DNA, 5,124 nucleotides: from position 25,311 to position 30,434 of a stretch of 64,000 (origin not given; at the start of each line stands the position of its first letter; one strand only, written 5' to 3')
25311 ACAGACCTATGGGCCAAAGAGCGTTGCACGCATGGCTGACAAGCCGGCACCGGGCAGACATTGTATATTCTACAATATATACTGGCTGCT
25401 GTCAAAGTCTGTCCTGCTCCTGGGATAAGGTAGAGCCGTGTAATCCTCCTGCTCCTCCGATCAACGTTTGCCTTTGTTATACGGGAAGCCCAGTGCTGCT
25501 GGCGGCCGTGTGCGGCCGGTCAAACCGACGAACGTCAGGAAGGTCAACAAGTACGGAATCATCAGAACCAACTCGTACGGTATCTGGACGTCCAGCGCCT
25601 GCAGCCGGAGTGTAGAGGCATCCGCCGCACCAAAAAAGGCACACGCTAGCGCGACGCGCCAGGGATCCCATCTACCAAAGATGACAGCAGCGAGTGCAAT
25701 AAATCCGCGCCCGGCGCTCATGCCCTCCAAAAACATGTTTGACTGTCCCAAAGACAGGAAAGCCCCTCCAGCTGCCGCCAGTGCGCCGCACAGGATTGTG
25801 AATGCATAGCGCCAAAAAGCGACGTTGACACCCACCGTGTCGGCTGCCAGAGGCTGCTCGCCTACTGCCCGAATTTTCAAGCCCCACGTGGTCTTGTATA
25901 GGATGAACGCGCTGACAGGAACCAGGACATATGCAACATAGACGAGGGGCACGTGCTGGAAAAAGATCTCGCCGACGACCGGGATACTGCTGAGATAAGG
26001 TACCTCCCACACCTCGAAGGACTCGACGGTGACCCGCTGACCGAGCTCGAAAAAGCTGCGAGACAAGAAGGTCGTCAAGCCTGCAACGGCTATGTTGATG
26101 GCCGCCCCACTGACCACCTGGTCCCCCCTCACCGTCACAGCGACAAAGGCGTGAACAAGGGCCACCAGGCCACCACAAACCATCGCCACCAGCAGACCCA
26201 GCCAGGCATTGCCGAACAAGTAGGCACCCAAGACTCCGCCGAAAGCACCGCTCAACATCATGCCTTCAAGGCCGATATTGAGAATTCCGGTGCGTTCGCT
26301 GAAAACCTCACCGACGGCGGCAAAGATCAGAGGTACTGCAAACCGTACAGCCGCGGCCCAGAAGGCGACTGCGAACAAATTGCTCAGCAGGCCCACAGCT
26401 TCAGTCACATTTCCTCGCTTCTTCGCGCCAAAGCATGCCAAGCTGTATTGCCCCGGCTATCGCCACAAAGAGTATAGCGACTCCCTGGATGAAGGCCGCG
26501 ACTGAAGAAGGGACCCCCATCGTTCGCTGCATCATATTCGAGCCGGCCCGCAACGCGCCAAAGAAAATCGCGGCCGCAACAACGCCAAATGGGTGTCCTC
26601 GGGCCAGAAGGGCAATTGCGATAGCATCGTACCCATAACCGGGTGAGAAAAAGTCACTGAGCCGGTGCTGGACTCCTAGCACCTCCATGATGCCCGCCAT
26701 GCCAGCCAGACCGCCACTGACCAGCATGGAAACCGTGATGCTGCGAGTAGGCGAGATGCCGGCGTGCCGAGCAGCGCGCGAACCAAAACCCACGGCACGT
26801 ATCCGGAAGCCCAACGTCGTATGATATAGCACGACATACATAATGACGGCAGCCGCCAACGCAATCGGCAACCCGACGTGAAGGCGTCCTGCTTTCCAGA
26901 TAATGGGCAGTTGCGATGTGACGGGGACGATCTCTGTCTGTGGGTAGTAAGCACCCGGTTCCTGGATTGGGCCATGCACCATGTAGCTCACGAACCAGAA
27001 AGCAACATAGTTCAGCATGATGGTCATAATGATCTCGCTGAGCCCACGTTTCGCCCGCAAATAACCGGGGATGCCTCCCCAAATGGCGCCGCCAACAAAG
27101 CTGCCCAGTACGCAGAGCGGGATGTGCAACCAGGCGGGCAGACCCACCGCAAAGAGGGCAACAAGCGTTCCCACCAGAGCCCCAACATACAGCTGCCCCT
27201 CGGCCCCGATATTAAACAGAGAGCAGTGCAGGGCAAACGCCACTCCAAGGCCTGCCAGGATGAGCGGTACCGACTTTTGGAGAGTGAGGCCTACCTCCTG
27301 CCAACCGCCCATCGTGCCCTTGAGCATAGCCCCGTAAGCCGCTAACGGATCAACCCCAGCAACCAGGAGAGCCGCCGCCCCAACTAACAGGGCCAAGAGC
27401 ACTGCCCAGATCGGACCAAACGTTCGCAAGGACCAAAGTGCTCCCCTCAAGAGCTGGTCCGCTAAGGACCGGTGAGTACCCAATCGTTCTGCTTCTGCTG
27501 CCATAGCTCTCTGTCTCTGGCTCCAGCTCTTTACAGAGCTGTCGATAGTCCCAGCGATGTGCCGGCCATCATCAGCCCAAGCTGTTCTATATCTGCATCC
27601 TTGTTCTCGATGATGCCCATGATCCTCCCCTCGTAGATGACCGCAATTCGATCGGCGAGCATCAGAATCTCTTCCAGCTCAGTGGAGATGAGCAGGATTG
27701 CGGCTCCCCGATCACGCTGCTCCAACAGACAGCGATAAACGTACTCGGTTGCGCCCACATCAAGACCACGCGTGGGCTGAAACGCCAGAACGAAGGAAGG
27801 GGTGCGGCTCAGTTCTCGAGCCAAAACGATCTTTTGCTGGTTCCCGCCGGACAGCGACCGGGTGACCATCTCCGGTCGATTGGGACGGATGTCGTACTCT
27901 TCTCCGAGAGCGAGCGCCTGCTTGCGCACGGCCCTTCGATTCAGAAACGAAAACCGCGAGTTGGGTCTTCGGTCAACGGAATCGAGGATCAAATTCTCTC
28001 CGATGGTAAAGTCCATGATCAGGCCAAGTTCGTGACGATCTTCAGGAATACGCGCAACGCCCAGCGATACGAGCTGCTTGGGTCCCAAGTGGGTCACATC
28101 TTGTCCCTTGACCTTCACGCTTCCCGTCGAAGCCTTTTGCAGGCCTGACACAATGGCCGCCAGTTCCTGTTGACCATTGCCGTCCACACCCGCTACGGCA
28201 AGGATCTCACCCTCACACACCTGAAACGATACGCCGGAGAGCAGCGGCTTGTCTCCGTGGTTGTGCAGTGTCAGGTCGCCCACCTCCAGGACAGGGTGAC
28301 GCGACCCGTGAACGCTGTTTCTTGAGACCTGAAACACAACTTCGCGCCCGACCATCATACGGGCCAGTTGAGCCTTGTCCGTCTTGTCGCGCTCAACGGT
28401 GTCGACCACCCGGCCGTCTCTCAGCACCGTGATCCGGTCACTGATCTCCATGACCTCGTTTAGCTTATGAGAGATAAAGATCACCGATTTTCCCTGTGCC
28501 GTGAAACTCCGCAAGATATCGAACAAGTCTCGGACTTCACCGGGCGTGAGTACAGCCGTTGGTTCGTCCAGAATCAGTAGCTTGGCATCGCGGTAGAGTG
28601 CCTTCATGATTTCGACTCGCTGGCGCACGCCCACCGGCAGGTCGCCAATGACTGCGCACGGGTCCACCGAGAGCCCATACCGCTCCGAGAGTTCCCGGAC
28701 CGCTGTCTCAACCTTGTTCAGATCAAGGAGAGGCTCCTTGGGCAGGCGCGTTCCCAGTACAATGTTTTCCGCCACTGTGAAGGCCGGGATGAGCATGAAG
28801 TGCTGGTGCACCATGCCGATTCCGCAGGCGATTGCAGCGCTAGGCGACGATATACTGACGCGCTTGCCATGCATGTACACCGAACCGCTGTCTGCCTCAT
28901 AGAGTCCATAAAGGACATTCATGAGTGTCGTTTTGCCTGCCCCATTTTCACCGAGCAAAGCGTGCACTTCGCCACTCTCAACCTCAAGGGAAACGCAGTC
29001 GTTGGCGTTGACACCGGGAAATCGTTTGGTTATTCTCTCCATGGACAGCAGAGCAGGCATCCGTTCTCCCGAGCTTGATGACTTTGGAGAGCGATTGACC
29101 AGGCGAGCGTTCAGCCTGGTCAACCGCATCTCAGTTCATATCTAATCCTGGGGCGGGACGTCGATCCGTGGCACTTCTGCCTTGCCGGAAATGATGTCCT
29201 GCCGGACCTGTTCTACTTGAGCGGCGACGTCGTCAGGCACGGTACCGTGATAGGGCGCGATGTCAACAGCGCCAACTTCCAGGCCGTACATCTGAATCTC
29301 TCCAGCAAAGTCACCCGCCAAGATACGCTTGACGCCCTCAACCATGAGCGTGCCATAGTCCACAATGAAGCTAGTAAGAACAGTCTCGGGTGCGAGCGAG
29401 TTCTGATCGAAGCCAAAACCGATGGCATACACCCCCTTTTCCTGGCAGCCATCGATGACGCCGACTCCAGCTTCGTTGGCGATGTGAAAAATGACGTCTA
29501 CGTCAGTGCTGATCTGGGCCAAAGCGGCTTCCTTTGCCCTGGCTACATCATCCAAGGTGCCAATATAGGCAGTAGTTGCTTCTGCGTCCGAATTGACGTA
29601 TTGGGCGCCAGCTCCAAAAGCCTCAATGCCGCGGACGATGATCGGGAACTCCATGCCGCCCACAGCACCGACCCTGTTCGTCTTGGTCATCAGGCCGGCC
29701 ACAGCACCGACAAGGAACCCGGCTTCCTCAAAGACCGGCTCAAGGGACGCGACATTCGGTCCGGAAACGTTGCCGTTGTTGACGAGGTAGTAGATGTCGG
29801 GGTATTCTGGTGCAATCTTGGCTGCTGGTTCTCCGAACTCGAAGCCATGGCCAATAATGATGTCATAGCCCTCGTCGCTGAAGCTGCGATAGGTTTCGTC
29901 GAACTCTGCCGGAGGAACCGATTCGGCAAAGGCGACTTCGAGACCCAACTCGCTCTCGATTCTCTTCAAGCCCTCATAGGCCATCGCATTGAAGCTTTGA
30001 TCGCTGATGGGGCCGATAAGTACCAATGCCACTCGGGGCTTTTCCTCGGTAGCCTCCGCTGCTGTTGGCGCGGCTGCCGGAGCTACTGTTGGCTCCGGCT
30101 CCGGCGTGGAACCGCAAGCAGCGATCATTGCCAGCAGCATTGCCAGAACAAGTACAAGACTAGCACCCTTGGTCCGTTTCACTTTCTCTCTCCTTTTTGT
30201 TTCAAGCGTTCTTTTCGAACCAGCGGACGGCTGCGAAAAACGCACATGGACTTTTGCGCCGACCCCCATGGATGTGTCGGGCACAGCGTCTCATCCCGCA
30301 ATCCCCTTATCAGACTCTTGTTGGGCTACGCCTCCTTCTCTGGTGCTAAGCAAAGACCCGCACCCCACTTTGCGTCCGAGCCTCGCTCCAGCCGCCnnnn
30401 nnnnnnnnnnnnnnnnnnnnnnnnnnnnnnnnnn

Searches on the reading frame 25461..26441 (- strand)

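Call 63: search_protein_families(library=pfam, proteins=[window:25461-26441:-], max_evalue=0.00001)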
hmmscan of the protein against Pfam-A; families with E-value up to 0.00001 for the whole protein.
window:25461-26441:- (326 aa): 1 family
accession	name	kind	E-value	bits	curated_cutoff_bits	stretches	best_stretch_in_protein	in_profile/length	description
PF02653.21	BPD_transp_2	-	1.8e-35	122.9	26.8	1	32-301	6-266/269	Branched-chain amino acid transport system / permease component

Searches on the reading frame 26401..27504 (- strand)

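Call 63: search_protein_families(library=pfam, proteins=[window:26401-27504:-], max_evalue=0.00001)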
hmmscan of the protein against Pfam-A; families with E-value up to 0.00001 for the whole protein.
window:26401-27504:- (367 aa): 1 family
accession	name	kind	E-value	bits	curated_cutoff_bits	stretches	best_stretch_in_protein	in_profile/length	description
PF02653.21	BPD_transp_2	-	2e-40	139.1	26.8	1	75-347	6-268/269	Branched-chain amino acid transport system / permease component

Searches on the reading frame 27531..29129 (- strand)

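Call 63: search_protein_families(library=pfam, proteins=[window:27531-29129:-], max_evalue=0.00001)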
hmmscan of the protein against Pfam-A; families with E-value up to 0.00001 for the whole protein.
window:27531-29129:- (532 aa): 2 families
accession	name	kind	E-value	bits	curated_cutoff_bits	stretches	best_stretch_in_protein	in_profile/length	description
PF00005.33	ABC_tran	-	1.1e-45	156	25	2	46-192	4-137/137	ABC transporter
PF13304.12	AAA_21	-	5.6e-07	30.4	27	0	55-76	1-22/304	AAA domain, putative AbiEii toxin, Type IV TA system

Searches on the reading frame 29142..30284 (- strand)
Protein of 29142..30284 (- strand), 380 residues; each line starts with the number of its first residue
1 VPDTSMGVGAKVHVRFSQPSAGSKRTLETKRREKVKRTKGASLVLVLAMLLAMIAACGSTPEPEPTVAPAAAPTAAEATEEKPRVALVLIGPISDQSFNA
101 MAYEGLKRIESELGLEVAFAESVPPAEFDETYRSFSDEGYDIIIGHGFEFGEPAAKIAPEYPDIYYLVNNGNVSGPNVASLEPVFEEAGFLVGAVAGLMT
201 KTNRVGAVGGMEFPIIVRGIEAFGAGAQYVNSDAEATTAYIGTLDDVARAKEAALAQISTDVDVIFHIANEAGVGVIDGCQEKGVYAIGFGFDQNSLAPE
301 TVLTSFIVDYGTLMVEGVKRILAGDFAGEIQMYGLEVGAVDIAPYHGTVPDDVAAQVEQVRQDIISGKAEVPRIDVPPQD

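Call 63: search_protein_families(library=pfam, proteins=[window:29142-30284:-], max_evalue=0.00001)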
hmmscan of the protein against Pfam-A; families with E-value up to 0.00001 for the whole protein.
window:29142-30284:- (380 aa): 1 family
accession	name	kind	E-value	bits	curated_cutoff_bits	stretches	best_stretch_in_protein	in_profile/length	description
PF02608.20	Bmp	-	3.7e-64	217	24.1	1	83-373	2-299/301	ABC transporter substrate-binding protein PnrA-like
